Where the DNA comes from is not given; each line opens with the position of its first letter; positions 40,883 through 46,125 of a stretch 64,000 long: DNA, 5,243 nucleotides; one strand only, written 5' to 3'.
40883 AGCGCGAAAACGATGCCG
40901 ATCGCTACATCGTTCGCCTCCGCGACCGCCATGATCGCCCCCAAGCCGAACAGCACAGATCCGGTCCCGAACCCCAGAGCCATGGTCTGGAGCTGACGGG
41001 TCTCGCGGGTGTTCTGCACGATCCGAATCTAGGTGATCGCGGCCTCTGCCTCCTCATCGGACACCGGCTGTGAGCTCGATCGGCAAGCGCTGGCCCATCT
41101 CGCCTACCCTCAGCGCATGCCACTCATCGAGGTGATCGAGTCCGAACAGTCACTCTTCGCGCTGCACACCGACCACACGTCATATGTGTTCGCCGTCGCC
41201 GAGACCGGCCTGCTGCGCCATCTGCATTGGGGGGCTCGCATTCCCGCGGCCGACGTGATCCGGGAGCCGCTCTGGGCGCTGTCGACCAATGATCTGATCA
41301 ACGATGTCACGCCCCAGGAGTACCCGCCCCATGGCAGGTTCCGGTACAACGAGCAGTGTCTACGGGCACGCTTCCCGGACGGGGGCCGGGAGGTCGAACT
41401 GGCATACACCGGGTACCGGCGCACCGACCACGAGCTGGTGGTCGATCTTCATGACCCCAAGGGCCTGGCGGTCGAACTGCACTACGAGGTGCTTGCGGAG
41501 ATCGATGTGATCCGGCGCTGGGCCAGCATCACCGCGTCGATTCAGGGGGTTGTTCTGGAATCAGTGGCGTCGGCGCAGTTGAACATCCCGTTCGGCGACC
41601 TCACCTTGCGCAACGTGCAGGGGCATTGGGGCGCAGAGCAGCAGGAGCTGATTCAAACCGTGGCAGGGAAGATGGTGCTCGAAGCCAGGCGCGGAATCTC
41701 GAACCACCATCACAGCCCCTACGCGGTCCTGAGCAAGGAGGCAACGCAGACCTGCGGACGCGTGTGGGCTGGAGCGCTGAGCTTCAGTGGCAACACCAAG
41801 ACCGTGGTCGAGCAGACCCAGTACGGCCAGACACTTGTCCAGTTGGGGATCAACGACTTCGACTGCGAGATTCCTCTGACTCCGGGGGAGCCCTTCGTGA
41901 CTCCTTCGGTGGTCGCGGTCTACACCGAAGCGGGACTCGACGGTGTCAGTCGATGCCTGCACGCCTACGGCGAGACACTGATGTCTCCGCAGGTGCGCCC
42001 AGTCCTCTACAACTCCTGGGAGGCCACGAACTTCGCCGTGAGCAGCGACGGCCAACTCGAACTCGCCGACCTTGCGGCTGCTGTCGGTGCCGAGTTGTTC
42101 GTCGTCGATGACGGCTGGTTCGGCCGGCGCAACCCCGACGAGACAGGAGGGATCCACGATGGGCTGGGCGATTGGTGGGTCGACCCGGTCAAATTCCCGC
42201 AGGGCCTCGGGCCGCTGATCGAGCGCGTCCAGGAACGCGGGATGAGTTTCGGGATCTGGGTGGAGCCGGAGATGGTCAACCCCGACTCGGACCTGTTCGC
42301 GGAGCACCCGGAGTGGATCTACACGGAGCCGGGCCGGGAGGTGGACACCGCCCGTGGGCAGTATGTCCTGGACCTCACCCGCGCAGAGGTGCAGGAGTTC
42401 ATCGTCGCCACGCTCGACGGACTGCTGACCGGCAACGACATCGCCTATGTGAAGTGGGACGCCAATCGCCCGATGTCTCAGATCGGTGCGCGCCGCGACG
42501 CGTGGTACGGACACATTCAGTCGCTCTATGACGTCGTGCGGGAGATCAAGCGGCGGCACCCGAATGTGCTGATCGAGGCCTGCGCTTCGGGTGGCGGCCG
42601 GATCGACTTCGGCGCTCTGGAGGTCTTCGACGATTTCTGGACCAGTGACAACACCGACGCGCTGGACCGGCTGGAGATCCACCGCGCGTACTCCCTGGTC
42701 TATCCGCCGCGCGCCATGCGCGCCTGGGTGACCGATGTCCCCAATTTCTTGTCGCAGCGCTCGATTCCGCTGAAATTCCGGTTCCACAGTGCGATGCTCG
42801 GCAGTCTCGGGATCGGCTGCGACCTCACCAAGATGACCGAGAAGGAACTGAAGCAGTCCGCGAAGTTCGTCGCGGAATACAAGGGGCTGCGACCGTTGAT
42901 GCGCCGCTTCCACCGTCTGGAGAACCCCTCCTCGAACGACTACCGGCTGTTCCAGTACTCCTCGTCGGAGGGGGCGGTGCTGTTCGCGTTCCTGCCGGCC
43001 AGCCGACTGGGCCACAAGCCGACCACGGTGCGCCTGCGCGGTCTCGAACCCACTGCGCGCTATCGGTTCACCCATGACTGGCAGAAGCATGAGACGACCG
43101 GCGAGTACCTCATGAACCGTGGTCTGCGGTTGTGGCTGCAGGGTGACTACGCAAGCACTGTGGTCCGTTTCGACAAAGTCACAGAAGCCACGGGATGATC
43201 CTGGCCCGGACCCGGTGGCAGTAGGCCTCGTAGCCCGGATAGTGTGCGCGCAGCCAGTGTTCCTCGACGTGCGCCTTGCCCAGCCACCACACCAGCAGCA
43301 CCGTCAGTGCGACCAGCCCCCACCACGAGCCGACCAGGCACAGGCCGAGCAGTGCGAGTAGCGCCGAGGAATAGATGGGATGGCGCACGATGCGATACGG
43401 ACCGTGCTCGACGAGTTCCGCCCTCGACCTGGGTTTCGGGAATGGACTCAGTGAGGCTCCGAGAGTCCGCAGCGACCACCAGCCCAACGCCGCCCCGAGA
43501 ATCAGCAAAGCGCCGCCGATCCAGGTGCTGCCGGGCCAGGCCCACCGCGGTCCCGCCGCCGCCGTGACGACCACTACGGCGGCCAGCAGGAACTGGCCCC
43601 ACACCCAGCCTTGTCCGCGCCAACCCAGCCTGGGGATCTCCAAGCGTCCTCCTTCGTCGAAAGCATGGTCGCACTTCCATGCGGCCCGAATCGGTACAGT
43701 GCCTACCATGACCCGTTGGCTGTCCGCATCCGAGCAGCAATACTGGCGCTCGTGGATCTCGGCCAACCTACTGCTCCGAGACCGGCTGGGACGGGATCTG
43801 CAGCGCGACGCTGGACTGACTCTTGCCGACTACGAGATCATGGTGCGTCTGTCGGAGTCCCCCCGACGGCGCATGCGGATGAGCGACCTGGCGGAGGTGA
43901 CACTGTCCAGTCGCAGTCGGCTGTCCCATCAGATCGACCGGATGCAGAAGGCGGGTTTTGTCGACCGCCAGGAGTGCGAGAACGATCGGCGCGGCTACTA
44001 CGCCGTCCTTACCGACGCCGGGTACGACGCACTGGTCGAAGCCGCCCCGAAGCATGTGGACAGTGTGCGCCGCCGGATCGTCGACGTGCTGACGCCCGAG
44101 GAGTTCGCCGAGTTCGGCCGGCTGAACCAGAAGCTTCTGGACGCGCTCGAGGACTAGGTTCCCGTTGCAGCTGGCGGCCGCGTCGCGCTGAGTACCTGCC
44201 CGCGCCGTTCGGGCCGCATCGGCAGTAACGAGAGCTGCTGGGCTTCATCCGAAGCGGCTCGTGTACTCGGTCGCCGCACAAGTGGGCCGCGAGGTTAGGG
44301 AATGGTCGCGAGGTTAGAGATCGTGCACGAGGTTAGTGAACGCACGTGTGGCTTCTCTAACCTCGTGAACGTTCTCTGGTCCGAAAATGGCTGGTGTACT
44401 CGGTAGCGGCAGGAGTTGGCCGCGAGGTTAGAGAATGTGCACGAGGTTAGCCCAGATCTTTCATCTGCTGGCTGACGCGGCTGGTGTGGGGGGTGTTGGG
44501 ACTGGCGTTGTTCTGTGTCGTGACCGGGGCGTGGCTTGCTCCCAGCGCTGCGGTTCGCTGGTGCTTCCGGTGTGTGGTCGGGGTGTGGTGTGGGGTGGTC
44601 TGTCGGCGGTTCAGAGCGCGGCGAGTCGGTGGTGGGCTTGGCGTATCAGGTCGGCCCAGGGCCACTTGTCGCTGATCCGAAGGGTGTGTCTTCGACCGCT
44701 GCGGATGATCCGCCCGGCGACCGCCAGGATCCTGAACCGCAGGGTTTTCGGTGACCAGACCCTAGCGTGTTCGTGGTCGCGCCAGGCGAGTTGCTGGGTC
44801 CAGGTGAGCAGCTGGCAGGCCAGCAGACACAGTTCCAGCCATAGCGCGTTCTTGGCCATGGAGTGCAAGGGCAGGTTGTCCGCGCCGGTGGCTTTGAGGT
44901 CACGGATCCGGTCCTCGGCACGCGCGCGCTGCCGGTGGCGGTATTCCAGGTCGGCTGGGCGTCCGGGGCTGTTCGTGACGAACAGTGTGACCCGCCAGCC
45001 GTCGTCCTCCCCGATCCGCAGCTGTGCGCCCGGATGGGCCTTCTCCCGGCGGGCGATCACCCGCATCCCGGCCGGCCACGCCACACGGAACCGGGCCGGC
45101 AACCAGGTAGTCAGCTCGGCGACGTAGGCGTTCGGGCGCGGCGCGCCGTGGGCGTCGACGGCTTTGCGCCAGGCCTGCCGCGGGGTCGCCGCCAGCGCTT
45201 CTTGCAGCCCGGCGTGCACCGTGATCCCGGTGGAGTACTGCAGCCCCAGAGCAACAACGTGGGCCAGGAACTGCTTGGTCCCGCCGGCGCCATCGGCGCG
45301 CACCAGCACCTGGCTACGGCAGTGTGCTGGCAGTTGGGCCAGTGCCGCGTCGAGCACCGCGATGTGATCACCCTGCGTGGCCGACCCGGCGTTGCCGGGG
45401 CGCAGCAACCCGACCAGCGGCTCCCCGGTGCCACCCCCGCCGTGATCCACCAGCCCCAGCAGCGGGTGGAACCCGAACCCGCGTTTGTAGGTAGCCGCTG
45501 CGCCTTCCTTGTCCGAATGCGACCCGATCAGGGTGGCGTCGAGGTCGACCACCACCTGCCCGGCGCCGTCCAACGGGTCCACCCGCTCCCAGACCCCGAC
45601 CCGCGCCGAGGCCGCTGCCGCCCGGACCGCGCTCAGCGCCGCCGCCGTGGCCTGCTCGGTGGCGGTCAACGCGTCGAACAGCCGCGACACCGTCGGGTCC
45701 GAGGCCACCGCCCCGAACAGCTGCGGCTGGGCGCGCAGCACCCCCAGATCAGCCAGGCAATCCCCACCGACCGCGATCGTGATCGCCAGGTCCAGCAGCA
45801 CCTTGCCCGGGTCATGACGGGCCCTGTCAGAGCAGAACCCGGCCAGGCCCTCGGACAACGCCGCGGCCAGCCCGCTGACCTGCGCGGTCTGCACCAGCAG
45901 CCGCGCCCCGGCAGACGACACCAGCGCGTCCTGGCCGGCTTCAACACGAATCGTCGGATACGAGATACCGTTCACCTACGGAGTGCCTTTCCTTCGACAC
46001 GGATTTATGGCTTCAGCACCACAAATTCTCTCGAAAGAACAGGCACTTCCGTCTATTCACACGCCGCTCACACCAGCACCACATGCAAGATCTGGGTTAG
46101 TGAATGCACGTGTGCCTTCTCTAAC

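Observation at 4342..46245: Dense, modular hairpin-repeat family (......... arms, CACGTG loop) at 10 intergenic loci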

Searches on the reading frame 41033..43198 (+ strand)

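Call 49: search_protein_families(library=pfam, proteins=[window:41033-43198:+], max_evalue=0.01)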
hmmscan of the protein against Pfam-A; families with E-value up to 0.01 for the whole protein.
window:41033-43198:+ (721 aa): 4 families
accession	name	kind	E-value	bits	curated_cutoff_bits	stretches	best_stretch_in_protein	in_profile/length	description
PF02065.24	Melibiase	-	3e-107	359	27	1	288-623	2-344/347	Melibiase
PF16875.11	Glyco_hydro_36N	-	4.6e-45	154.5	27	1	59-282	1-252/253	Glycosyl hydrolase family 36 N-terminal domain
PF16874.11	Glyco_hydro_36C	-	1.6e-15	57.7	27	1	647-713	13-77/77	Glycosyl hydrolase family 36 C-terminal domain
PF02638.21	GHL10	-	0.00012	21.7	27.9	1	392-476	72-161/311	Glycosyl hydrolase-like 10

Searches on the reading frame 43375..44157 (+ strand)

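Call 38: search_protein_families(library=pfam, proteins=[window:43375-44157:+], max_evalue=0.01)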
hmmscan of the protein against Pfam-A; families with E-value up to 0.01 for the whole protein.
window:43375-44157:+ (260 aa): 5 families
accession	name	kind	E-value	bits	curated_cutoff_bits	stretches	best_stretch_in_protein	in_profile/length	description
PF12802.13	MarR_2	-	2.6e-11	44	27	1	147-206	2-60/61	MarR family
PF01047.28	MarR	-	3.8e-10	39.9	24.6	1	148-206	1-57/59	MarR family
PF01022.26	HTH_5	-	0.0012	19.1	22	1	154-197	6-46/47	Bacterial regulatory protein, arsR family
PF13463.12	HTH_27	-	0.0034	18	22.2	1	163-216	15-68/68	Winged helix DNA-binding domain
PF22381.2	Staph_reg_Sar_Rot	-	0.0079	16.7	27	0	143-215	7-77/85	Transcriptional regulator SarA/Rot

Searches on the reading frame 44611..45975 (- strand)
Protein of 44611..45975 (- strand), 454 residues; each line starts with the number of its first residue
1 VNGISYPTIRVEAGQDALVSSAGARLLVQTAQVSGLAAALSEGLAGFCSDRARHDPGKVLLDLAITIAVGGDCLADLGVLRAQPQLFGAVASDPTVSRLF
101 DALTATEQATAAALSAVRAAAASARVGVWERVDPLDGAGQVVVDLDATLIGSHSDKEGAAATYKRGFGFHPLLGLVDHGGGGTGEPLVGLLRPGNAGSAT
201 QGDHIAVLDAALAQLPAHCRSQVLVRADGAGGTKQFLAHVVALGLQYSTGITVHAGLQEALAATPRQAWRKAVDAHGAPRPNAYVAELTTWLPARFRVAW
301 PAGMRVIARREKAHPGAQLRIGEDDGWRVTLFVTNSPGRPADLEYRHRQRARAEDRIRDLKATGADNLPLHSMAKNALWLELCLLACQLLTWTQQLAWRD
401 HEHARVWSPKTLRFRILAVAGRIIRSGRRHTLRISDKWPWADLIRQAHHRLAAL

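Call 14: search_protein_families(library=pfam, proteins=[window:44611-45975:-])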
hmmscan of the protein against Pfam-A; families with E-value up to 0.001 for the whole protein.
window:44611-45975:- (454 aa): 2 families
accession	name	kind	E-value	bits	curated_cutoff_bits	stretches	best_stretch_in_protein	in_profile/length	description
PF13701.12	DDE_Tnp_1_4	-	1.6e-70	238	34.7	1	5-453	5-432/435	Transposase DDE domain group 1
PF01609.27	DDE_Tnp_1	-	2.5e-08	34.4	23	1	139-386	3-197/200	Transposase DDE domain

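Call 21: find_homologous_proteins(query=window:44611-45975:-, max_evalue=1e-50)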
Query window:44611-45975:- (454 aa): 7684 proteins with E <= 1e-50 among 8000 candidates; the best 120 are listed.
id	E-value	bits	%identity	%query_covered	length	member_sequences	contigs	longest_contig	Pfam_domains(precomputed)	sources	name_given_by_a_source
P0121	9.6e-298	1005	100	100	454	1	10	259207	PF13701.13,PF01609.28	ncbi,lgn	ncbi:MAG: IS1380 family transposase [Candidatus Nanopelagicales bacterium]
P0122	8.6e-257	870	86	100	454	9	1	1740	PF13701.13,PF01609.28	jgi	-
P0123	3.1e-186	638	68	100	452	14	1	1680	PF13701.13,PF01609.28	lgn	-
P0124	6.3e-185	633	66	100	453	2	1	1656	PF13701.13,PF01609.28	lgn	-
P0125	3.5e-182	624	66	100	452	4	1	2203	PF13701.13,PF01609.28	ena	-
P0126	7.0e-177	607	66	98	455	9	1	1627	PF13701.13,PF01609.28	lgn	-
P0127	6.4e-176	604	66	98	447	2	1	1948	PF13701.13,PF01609.28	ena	-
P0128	2.2e-174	599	64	98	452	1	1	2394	PF13701.13,PF01609.28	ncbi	-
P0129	1.5e-173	596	64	98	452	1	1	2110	PF13701.13,PF01609.28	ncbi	-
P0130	6.5e-173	594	64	98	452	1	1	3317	PF13701.13,PF01609.28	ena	-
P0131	4.5e-172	591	64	99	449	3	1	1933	PF13701.13,PF01609.28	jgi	-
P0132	5.1e-172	591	64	98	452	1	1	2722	PF13701.13,PF01609.28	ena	-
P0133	1.4e-171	589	64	98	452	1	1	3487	PF13701.13,PF01609.28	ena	-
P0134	1.5e-171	589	64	98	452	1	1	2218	PF13701.13,PF01609.28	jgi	-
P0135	4.5e-171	588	63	98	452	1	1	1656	PF13701.13,PF01609.28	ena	-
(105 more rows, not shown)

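Call 22: find_encoding_contigs(protein=P0121, flank=10000, max_places=10)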
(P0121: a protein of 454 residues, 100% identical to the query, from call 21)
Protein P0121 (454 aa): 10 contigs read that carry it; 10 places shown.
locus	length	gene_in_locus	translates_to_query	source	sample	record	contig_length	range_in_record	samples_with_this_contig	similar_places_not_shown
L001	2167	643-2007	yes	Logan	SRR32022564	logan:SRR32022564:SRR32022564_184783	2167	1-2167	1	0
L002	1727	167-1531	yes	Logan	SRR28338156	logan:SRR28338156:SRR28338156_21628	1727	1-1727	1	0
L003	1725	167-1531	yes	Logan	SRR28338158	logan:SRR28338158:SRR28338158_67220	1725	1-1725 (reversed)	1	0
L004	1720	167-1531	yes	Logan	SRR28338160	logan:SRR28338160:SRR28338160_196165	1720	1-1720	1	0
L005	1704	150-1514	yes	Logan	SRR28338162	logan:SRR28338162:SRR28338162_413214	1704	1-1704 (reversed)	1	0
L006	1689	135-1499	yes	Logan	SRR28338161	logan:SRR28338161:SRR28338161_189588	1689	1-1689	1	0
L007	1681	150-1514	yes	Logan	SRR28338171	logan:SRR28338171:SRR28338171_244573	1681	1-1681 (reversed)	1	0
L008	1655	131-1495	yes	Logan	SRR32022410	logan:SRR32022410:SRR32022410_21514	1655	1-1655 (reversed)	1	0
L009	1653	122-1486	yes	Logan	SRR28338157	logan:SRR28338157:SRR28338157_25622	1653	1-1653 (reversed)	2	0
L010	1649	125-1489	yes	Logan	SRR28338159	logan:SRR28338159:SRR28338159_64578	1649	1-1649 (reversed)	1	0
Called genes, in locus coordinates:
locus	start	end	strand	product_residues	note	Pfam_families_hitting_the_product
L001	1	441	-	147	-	?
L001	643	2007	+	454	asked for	PF13701:DDE_Tnp_1_4, PF01609:DDE_Tnp_1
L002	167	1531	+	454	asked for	PF13701:DDE_Tnp_1_4, PF01609:DDE_Tnp_1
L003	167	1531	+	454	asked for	PF13701:DDE_Tnp_1_4, PF01609:DDE_Tnp_1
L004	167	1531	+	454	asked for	PF13701:DDE_Tnp_1_4, PF01609:DDE_Tnp_1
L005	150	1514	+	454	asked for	PF13701:DDE_Tnp_1_4, PF01609:DDE_Tnp_1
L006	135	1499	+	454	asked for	PF13701:DDE_Tnp_1_4, PF01609:DDE_Tnp_1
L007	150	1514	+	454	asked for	PF13701:DDE_Tnp_1_4, PF01609:DDE_Tnp_1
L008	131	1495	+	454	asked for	PF13701:DDE_Tnp_1_4, PF01609:DDE_Tnp_1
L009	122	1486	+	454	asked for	PF13701:DDE_Tnp_1_4, PF01609:DDE_Tnp_1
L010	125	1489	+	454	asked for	PF13701:DDE_Tnp_1_4, PF01609:DDE_Tnp_1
